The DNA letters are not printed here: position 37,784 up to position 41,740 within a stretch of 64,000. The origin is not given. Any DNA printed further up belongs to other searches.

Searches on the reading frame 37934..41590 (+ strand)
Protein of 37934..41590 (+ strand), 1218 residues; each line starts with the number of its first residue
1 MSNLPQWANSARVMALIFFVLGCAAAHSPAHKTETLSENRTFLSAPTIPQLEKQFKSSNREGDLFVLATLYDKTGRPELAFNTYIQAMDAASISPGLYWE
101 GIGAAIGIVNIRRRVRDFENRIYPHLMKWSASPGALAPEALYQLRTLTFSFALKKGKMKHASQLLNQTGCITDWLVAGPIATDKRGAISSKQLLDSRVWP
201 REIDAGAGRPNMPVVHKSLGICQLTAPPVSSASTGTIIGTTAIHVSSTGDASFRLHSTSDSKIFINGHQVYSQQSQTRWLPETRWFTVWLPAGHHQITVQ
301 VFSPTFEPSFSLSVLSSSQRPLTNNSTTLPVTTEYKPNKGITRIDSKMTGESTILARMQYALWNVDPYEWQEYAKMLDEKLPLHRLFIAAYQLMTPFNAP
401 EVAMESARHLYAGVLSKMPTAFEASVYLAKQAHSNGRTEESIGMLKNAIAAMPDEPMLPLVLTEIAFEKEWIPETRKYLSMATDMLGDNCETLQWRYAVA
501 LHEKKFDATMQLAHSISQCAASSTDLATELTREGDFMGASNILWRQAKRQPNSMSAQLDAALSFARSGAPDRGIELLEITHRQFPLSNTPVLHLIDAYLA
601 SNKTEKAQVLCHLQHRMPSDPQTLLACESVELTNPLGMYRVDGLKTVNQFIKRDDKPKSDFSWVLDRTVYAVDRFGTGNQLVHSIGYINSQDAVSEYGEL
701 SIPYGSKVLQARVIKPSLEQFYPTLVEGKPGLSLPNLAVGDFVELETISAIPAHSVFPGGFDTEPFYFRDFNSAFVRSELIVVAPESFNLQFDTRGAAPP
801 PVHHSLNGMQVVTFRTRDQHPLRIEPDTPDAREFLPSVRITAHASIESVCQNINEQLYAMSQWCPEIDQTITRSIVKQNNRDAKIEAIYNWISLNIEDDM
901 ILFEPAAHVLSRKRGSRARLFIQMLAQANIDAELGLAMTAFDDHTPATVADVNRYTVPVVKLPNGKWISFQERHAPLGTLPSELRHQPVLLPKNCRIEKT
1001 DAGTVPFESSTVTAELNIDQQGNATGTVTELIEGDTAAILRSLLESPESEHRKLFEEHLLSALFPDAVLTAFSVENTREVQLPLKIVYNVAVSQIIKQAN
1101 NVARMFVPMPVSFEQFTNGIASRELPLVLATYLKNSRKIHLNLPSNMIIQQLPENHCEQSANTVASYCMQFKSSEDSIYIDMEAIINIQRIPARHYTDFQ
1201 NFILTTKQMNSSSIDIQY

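Call 77: search_protein_families(library=pfam, proteins=[window:37934-41590:+], max_evalue=0.0001)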
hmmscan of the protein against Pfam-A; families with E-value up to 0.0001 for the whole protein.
window:37934-41590:+ (1218 aa): 2 families
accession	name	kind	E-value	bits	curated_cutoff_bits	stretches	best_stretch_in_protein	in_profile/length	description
PF12969.12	DUF3857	-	8.3e-07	29.6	24.6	0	732-821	82-168/170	Domain of Unknown Function with PDB structure (DUF3857)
PF14559.12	TPR_19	-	1.2e-05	26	25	0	405-456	8-59/68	Tetratricopeptide repeat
